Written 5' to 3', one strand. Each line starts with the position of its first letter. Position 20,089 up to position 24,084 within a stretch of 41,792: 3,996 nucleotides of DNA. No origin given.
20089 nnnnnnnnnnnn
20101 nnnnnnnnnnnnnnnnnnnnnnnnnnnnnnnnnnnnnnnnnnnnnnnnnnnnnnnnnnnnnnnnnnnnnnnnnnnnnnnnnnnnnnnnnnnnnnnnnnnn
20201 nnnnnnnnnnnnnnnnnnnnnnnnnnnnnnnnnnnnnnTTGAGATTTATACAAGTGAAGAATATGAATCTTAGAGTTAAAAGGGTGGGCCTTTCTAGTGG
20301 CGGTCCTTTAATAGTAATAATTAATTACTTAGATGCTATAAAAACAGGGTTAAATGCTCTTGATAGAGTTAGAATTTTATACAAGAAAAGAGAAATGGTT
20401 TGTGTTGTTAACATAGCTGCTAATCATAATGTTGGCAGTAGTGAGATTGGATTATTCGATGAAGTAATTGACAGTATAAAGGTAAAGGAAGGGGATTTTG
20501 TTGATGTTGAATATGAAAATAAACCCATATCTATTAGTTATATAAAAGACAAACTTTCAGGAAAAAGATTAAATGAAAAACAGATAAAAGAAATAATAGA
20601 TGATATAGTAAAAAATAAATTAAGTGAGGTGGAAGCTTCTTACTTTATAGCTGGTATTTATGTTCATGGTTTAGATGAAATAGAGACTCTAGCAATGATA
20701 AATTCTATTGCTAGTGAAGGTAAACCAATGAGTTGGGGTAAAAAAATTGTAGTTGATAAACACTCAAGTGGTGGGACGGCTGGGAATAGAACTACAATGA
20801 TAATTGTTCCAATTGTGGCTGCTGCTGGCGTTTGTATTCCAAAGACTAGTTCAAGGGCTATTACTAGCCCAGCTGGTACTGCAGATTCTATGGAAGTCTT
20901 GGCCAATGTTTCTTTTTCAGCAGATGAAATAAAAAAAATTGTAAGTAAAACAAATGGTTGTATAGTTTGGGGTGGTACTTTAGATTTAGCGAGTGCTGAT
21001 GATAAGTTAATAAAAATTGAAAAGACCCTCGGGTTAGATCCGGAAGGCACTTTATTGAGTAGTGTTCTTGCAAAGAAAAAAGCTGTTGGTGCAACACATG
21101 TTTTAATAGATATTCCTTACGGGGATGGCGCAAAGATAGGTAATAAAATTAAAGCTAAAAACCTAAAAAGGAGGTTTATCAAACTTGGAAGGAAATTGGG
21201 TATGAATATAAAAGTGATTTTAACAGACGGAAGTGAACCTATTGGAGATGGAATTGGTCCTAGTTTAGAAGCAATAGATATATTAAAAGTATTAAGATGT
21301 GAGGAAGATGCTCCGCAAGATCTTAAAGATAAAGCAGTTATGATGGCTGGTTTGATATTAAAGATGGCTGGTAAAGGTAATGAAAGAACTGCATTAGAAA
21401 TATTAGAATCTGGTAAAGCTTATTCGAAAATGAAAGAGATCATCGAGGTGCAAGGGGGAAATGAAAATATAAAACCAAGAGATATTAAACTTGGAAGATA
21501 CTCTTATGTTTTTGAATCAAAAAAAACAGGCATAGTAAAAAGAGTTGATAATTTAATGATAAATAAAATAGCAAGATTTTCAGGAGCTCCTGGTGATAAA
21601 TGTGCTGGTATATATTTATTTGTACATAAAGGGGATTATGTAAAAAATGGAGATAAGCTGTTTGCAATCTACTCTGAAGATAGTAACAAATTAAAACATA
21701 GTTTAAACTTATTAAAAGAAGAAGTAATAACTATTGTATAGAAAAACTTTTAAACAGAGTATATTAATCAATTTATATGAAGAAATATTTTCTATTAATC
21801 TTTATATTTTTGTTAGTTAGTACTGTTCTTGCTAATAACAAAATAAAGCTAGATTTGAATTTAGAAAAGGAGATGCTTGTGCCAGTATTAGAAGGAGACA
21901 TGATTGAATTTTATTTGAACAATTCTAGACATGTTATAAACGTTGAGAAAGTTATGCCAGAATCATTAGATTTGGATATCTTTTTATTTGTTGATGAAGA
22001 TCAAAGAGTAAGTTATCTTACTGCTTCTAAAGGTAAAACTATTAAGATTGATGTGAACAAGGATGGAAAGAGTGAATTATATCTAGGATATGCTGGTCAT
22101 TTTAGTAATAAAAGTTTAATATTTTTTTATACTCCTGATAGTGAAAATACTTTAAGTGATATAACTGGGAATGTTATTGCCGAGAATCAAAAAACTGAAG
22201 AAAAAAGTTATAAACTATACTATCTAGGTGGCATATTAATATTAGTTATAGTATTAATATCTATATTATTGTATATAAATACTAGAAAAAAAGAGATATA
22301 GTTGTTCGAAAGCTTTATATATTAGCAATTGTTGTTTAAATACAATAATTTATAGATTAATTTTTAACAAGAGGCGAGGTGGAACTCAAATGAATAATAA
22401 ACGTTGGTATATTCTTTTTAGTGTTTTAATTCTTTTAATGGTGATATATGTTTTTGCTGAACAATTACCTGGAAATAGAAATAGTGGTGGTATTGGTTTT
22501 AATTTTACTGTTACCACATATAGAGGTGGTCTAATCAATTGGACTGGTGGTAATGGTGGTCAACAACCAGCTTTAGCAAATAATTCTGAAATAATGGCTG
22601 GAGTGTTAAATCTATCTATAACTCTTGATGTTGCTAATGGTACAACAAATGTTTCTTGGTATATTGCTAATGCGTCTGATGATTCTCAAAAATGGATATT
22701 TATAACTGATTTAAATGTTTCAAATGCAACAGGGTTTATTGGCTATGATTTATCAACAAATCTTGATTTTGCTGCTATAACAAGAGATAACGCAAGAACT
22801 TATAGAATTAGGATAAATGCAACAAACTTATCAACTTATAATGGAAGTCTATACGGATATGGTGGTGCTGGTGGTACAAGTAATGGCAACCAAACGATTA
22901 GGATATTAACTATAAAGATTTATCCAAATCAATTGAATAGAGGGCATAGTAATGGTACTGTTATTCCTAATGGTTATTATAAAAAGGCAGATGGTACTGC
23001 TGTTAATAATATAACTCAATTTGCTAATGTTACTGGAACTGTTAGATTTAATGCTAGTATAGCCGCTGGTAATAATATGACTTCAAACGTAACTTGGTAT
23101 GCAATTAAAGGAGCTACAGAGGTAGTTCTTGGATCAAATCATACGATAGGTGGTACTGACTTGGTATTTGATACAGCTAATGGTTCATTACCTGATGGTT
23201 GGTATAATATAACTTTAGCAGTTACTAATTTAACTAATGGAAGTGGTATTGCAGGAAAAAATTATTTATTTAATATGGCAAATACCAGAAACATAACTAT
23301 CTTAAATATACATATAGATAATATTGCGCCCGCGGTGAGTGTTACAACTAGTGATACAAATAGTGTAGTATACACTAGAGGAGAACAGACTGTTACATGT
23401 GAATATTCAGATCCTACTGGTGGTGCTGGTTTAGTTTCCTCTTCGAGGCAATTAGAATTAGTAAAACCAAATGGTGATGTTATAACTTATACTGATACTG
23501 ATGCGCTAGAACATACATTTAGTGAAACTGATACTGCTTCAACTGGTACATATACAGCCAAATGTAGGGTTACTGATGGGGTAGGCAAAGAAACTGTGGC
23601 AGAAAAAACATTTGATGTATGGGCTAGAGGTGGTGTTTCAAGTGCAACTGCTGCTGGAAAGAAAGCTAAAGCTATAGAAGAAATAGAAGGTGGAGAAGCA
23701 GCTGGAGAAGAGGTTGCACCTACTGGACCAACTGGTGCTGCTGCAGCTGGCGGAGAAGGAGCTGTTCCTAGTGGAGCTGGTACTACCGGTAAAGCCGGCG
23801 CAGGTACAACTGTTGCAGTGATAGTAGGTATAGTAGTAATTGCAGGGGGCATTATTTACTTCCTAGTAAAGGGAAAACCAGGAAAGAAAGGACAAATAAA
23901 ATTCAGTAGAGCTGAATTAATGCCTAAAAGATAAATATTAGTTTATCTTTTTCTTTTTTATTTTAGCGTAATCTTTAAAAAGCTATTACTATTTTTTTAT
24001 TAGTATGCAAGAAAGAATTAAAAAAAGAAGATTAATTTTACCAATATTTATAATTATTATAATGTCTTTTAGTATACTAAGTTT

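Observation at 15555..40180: Recurring membrane-proximal [ILP]-[TS]-G-x-x-[AVIM] motif in unrelated exported proteins: candidate sorting or modification signal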

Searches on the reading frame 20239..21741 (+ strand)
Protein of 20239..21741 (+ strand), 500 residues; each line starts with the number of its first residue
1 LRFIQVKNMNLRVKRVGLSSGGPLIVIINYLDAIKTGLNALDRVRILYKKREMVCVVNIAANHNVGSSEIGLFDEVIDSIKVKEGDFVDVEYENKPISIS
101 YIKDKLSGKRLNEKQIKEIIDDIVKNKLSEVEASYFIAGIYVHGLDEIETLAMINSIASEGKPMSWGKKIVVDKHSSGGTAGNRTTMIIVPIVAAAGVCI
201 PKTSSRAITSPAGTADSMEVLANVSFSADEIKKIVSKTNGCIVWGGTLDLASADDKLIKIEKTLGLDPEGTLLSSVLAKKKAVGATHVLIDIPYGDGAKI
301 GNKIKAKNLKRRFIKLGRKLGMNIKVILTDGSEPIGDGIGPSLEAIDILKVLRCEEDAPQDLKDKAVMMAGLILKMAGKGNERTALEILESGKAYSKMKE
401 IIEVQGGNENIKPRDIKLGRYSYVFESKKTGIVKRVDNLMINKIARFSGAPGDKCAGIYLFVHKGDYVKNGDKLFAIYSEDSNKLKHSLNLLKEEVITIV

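Call 14: find_related_loci(query=window:20239-21741:+, collection=genome_contigs, flank=10000)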
Query window:20239-21741:+ (500 aa) in genome_contigs; peptide patterns used: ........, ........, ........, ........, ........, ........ (x = any residue, [..] = any of these).
252 stretches matched a pattern; 46 encode a relative of the query (tblastn E <= 1e-3); 46 distinct loci.
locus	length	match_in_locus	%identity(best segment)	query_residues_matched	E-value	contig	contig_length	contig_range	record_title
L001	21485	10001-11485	77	5-499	0e+0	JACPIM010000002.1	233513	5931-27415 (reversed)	MAG: Candidatus Woesearchaeota archaeon isolate NC_groundwater_440_Ag_B-0.1um_30_18 GD18-4_B1_scaffold_175342, whole gen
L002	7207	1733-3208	53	9-499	6e-154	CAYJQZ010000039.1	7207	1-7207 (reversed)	MAG TPA_asm: Candidatus Woesearchaeota archaeon isolate ERP125453_co1_329 genome assembly, contig: NODE_13103_length_720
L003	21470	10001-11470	47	9-494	5e-141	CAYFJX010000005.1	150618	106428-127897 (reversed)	MAG TPA_asm: uncultured Methanosarcinales archaeon isolate ERP019367_co2_72 genome assembly, contig: NODE_115_length_150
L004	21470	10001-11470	48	5-488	2e-140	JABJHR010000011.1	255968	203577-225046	MAG: Candidatus Woesearchaeota archaeon isolate SI074_bin25 k141_807403, whole genome shotgun sequence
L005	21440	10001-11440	47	9-488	5e-140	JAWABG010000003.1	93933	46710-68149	MAG: Candidatus Woesearchaeota archaeon isolate JZ-4_201803_bins_322 JZ-4_201803_bins_322_scaffold_3, whole genome shotg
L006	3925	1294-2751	47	9-488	1e-140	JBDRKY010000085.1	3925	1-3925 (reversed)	MAG: Candidatus Woesearchaeota archaeon isolate MEGAHIT-group-1.746 k141_11171824, whole genome shotgun sequence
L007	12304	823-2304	47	7-499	6e-135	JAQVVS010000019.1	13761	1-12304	MAG: Candidatus Gracilibacteria bacterium isolate STF1_85 NODE_12735_length_13761_cov_2.915945_Sandtown_F1, whole genome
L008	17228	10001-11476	46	1-488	6e-134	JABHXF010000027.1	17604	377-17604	MAG: Candidatus Woesearchaeota archaeon isolate SI047_bin3 k141_753901, whole genome shotgun sequence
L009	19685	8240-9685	46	8-488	1e-130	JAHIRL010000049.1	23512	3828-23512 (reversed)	MAG: Patescibacteria group bacterium isolate MM_PC_MetaG.mb.124 MM_PC_MetaG.mb.124_k141_529112, whole genome shotgun seq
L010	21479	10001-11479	47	2-494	4e-127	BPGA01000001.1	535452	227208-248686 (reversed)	MAG: Candidatus Pacearchaeota archaeon KatS3mg001 DNA, contig_11399, whole genome shotgun sequence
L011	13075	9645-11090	46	7-488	6e-127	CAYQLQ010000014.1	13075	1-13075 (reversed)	MAG TPA_asm: Candidatus Woesearchaeota archaeon isolate SRP178699_co2_505 genome assembly, contig: NODE_4240_length_1307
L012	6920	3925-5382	44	9-497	8e-124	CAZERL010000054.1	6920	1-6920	MAG TPA_asm: uncultured archaeon isolate SRP178908_co1_104 genome assembly, contig: NODE_9166_length_6920_cov_9.100801,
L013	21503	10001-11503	42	2-499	2e-118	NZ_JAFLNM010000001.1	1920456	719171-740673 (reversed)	Flagellimonas profundi strain BC31-3-A3 NODE_1_length_1920456_cov_46.624319, whole genome shotgun sequence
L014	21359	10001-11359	45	37-490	3e-118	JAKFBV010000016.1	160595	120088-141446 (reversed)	MAG: Pedobacter sp. isolate LC004 contig-124_30, whole genome shotgun sequence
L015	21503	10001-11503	42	2-499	2e-118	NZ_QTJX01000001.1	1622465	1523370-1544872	Flagellimonas nanhaiensis strain SM1704 7-10_scaffold1, whole genome shotgun sequence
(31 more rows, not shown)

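Call 68: search_protein_families(library=pfam, proteins=[window:20239-21741:+], max_evalue=0.001)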
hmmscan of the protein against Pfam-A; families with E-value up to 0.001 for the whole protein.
window:20239-21741:+ (500 aa): 3 families
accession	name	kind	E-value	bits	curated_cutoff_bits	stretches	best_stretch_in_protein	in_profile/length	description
PF00591.27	Glycos_transf_3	-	2.7e-11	44.1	27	1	169-264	2-98/253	Glycosyl transferase family, a/b domain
PF07831.19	PYNP_C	-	3.1e-09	36.8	27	1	433-496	2-72/75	Pyrimidine nucleoside phosphorylase C-terminal domain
PF02885.22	Glycos_trans_3N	-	5e-09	36.2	26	1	100-156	2-58/63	Glycosyl transferase family, helical bundle domain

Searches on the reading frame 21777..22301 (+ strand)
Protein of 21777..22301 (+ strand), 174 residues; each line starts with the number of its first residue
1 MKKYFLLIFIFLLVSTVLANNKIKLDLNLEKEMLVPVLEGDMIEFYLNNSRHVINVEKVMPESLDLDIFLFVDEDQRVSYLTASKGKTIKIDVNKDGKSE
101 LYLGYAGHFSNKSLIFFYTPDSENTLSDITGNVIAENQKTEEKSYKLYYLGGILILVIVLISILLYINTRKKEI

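Call 7: search_protein_families(library=pfam, proteins=[window:21777-22301:+], max_evalue=0.1)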
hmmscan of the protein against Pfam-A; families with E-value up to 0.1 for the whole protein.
window:21777-22301:+ (174 aa): 3 families
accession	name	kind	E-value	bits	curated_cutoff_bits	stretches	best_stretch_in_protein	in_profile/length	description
PF24417.1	DUF7549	-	0.075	13.3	27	0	121-169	57-105/166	Family of unknown function (DUF7549)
PF05399.16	EVI2A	-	0.087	12.8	25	0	6-23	145-162/231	Ectropic viral integration site 2A protein (EVI2A)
PF15103.11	G0-G1_switch_2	-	0.092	13.6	27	0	138-163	17-42/105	G0/G1 switch protein 2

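Call 28: find_homologous_proteins(query=window:21777-22301:+, max_evalue=0.001)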
Query window:21777-22301:+ (174 aa): 7 proteins with E <= 0.001 among 274 candidates.
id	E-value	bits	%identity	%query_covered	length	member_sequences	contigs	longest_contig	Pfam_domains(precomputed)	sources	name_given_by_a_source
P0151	2.8e-82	293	99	80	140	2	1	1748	-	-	-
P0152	9.5e-71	255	68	98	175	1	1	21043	-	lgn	-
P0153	1.4e-69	251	66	98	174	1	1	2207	-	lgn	-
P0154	3.4e-69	250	65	98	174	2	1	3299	-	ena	-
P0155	8.1e-59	217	57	99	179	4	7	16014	-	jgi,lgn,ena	-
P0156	9.6e-59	216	58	100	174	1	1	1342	-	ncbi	-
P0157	2.3e-44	170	50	91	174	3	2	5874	-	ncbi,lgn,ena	ncbi:MAG: hypothetical protein AABW46_00060 [Nanoarchaeota archaeon]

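Call 44: search_protein_families(library=ncbifam, proteins=[window:21777-22301:+], max_evalue=1)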
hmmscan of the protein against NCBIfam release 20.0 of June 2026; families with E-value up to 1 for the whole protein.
window:21777-22301:+ (174 aa): 3 families
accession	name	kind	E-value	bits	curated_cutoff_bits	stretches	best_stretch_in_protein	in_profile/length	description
NF041738.1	GG_III-CTERM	domain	0.025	14.5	22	1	148-172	2-26/28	GGIII-like transmembrane region-containing protein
NF050075.1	SMU1112c_YaeR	equivalog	0.15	12.3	140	0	26-83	13-70/125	SMU1112c/YaeR family gloxylase I-like metalloprotein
NF053819.1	EF0750_LPXTG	subfamily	0.23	12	47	1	139-165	75-101/105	EF2685/EF0750 family sortase-dependent surface protein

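Call 65: predict_structure(alignment_id=A5)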
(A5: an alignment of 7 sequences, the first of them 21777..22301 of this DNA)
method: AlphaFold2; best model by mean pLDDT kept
length: 174 residues; sequences in the alignment: 7
mean_pLDDT: 50.7   pTM: 0.32
mean pLDDT of the five models: 50.7, 48.1, 44.8, 44.0, 43.6
residues with pLDDT >= 90: 0; 70-90: 17; 50-70: 77; < 50: 80
segments of 3 or more residues with pLDDT < 50: 12-31, 80-85, 106-147
pLDDT, mean of each block of 10 residues (from residue 1): 54 40 35 58 59 58 55 55 46 51 46 37 37 32 45 78 76 49
secondary structure, 60 per line:
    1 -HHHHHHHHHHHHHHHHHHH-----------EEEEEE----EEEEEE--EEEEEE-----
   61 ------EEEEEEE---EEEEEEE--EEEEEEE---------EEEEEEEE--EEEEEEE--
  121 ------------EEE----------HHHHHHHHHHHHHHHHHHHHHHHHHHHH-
elements in order: H2-20 E32-37 E42-47 E50-55 E67-73 E77-83 E86-92 E102-109 E112-118 E133-135 H146-173

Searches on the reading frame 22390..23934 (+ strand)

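Call 7: search_protein_families(library=pfam, proteins=[window:22390-23934:+], max_evalue=0.1)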
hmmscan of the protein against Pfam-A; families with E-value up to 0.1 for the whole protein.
window:22390-23934:+ (514 aa): 2 families
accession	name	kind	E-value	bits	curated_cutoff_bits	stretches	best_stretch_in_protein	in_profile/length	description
PF16128.11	DUF4840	-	0.046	14.1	24.4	0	290-340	29-79/143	Domain of unknown function (DUF4840)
PF25558.1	DUF7930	-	0.056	13.9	27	0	318-368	7-57/75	Domain of unknown function (DUF7930)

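Call 44: search_protein_families(library=ncbifam, proteins=[window:22390-23934:+], max_evalue=1)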
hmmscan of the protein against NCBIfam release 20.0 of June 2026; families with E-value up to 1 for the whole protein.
window:22390-23934:+ (514 aa): 1 family
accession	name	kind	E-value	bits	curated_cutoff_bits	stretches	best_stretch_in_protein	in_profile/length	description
NF041554.1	SA1362_fam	subfamily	0.015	15.4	42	1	474-508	30-64/70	SA1362 family protein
